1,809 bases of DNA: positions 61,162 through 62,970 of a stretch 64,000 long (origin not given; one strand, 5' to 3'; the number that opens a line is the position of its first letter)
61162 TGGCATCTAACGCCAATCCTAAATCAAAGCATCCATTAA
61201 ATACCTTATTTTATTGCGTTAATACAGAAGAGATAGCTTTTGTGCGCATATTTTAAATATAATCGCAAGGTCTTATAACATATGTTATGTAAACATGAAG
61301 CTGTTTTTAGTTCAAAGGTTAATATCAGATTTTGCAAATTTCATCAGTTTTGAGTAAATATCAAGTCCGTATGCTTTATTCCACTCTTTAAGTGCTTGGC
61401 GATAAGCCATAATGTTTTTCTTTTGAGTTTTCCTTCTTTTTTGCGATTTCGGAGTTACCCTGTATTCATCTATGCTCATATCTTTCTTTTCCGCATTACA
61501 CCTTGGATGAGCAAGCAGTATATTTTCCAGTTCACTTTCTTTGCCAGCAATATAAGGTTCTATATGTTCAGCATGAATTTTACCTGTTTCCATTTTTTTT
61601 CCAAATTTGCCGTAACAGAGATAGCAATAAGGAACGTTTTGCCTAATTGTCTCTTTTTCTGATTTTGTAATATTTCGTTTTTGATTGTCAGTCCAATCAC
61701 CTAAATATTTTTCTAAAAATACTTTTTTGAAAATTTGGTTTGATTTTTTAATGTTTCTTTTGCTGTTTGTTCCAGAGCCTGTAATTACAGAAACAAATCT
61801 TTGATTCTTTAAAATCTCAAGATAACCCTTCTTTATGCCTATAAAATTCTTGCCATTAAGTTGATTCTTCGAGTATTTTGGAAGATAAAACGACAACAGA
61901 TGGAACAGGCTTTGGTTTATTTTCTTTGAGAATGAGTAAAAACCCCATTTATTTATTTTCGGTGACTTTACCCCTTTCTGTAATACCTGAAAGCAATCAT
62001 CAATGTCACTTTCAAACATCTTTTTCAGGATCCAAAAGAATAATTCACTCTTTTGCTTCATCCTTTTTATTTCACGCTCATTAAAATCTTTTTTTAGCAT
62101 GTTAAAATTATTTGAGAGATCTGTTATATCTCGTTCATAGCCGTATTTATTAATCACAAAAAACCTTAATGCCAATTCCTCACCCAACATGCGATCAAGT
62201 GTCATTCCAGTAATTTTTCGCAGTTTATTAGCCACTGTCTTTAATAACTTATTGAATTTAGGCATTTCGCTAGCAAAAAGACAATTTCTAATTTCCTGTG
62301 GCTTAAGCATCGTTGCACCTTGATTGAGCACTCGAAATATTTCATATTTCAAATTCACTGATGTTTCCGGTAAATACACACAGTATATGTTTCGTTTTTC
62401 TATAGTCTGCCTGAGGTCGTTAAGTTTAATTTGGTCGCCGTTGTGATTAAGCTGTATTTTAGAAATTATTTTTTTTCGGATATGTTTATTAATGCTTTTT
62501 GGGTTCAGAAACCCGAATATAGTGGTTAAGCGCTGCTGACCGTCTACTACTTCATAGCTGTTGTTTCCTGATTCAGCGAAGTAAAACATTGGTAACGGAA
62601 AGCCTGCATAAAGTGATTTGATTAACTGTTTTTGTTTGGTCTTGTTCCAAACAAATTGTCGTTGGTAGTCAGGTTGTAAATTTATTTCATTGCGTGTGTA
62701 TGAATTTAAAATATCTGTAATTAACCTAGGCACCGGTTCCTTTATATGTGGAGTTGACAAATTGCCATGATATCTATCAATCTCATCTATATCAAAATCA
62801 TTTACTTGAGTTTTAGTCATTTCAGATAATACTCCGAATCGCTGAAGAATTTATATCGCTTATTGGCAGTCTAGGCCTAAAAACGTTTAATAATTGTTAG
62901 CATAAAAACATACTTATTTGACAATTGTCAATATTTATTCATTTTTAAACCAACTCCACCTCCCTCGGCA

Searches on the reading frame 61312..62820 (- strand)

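Call 62: search_protein_families(library=pfam, proteins=[window:61312-62820:-], max_evalue=0.00001)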
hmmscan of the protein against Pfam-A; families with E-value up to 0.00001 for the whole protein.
window:61312-62820:- (502 aa): 1 family
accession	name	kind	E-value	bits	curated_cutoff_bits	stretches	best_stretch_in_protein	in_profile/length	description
PF03235.19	GmrSD_N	-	2.9e-27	96.5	33.2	1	34-182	1-198/199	GmrSD restriction endonuclease, N-terminal domain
